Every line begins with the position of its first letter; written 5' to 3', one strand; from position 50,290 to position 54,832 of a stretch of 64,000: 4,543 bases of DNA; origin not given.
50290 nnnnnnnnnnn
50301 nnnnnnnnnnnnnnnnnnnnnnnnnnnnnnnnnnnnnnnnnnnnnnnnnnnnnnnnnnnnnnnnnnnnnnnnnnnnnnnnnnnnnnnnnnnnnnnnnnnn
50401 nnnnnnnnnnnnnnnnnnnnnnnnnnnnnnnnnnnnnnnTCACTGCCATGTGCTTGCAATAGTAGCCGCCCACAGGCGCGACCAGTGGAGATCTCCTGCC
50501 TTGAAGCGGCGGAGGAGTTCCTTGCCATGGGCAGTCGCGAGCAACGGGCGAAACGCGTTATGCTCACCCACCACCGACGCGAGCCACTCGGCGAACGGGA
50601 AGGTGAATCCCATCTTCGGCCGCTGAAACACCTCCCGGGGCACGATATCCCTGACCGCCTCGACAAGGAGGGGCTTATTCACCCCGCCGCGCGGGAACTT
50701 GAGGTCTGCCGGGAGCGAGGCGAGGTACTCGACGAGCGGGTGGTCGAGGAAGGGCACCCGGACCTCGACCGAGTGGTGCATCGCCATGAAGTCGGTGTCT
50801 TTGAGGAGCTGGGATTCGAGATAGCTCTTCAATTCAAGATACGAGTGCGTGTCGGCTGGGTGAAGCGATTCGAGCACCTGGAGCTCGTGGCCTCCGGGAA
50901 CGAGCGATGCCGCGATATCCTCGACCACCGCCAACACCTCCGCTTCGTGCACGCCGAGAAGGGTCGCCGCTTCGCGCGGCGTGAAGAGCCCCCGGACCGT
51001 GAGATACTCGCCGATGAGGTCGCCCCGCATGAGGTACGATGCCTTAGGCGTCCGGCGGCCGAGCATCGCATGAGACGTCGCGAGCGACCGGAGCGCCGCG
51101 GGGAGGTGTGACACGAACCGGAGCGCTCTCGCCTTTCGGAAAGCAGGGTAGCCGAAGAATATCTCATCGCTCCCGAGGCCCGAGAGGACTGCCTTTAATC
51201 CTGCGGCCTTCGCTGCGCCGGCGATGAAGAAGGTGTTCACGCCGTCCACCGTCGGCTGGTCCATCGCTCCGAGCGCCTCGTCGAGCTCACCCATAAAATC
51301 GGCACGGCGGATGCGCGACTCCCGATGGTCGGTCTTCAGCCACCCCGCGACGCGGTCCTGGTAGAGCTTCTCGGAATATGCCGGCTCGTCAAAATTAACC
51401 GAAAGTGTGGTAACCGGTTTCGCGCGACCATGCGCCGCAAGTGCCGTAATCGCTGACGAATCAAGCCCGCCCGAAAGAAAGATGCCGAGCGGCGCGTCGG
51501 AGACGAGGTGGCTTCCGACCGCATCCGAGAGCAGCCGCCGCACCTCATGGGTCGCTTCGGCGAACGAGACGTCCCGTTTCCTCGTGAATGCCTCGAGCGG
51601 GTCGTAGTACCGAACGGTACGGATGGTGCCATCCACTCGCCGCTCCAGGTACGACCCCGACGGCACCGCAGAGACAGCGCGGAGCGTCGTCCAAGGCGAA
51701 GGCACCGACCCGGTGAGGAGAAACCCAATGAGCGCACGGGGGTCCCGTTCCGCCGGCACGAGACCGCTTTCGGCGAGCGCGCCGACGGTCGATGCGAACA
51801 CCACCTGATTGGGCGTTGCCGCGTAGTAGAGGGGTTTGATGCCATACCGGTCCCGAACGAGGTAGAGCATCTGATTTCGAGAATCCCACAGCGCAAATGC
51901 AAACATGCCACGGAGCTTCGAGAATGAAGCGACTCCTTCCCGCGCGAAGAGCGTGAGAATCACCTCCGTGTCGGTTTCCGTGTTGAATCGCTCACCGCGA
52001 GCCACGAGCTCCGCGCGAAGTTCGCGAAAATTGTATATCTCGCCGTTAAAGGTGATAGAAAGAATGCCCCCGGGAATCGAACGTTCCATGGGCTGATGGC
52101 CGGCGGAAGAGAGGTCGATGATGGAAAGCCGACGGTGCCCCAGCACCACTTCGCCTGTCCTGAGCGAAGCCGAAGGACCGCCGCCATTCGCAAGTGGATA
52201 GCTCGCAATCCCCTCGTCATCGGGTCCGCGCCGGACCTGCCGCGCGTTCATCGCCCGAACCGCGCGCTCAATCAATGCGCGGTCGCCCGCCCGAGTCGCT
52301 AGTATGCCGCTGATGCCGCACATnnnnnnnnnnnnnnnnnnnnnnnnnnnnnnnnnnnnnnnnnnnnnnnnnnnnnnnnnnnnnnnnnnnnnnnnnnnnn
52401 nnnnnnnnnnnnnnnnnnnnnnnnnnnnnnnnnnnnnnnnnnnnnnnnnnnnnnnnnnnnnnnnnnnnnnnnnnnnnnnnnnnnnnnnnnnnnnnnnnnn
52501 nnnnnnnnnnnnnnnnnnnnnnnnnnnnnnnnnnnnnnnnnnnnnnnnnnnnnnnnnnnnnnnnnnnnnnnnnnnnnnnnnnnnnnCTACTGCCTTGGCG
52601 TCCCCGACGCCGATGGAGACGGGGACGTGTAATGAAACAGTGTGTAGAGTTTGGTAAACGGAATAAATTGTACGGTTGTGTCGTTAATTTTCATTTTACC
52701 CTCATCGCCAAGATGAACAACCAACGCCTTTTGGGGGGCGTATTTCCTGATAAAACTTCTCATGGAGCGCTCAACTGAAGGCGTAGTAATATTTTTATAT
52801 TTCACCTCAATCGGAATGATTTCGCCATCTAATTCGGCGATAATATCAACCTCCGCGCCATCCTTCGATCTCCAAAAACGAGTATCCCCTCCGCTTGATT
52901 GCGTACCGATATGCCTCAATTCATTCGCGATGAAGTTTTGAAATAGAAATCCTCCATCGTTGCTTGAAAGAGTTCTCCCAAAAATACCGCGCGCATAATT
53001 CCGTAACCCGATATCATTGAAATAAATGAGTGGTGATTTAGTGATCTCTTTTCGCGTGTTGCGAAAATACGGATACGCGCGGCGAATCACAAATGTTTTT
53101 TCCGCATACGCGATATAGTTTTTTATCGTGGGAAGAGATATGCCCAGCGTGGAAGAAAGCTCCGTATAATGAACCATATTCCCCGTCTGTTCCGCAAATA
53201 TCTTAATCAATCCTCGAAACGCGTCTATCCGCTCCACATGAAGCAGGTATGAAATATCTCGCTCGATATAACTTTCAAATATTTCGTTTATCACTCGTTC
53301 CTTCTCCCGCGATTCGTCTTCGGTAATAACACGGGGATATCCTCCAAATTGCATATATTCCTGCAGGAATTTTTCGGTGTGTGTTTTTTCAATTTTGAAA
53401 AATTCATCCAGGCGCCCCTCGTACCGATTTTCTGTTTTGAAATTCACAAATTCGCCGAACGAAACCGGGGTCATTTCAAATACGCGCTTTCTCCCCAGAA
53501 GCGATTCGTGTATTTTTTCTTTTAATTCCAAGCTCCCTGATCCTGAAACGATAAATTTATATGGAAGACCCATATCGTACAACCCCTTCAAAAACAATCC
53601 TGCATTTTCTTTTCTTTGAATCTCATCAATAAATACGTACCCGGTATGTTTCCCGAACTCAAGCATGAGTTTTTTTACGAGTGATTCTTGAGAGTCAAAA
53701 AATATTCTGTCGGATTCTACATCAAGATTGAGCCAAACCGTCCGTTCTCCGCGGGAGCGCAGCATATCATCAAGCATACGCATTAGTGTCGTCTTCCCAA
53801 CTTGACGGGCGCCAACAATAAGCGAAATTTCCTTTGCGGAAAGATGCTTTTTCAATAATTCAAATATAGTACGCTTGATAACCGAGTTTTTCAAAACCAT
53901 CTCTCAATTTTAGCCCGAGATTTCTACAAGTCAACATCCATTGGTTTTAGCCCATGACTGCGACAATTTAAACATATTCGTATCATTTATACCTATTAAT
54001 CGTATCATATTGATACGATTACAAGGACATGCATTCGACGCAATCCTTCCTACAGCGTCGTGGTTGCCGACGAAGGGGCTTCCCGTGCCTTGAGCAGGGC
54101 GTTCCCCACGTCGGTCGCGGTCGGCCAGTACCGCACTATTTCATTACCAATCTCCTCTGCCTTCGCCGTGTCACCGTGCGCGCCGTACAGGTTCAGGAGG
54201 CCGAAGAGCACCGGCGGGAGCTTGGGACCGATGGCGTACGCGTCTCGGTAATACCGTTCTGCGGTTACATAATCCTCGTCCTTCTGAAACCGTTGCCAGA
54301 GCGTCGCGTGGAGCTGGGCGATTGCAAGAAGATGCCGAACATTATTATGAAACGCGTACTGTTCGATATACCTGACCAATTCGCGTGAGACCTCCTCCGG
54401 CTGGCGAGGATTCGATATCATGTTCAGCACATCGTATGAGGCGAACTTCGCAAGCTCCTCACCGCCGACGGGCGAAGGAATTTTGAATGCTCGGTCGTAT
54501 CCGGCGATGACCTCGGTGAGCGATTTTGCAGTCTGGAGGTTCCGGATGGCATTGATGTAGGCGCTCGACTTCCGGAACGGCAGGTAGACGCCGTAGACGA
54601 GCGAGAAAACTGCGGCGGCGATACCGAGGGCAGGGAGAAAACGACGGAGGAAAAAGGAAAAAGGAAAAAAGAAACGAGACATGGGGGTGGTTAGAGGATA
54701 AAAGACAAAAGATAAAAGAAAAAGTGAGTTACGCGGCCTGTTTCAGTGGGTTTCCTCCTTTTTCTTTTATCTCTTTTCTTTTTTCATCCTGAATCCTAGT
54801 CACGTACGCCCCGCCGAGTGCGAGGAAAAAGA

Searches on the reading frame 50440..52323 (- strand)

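Call 7: search_protein_families(library=pfam, proteins=[window:50440-52323:-], max_evalue=0.001)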
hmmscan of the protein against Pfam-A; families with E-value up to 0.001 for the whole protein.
window:50440-52323:- (627 aa): 3 families
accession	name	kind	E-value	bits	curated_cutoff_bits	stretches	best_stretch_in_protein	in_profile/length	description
PF00733.27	Asn_synthase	-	5.6e-78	263.5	21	1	260-626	1-352/354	Asparagine synthase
PF13537.11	GATase_7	-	5.9e-42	143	25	1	63-184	1-122/123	Glutamine amidotransferase domain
PF13522.11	GATase_6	-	1.7e-39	135.2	27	1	55-178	8-129/130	Glutamine amidotransferase domain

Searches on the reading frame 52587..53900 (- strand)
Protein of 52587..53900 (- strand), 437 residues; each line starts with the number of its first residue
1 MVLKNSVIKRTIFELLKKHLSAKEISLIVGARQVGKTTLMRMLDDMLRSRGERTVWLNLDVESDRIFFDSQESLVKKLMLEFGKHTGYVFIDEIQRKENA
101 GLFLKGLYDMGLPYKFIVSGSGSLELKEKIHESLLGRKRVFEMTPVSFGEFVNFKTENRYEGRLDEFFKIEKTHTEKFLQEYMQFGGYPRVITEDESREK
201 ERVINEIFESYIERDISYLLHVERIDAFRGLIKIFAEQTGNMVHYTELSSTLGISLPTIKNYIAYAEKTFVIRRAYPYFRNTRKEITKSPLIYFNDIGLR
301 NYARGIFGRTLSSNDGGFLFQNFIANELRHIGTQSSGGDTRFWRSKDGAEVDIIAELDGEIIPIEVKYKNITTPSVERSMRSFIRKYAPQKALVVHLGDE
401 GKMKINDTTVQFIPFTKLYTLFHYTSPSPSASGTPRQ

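Call 7: search_protein_families(library=pfam, proteins=[window:52587-53900:-], max_evalue=0.001)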
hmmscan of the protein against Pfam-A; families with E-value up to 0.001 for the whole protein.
window:52587-53900:- (437 aa): 2 families
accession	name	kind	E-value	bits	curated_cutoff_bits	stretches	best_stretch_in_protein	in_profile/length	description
PF13635.12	DUF4143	-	1.4e-40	139.1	28.1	1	213-368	1-159/160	Domain of unknown function (DUF4143)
PF13173.12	AAA_14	-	3.8e-30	105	27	1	24-151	3-128/129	AAA domain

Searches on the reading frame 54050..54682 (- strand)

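Call 7: search_protein_families(library=pfam, proteins=[window:54050-54682:-], max_evalue=0.001)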
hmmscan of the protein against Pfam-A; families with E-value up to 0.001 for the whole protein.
window:54050-54682:- (210 aa): 1 family
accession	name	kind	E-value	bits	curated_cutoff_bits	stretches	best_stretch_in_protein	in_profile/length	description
PF14559.12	TPR_19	-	0.00034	21.3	25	1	135-182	4-51/68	Tetratricopeptide repeat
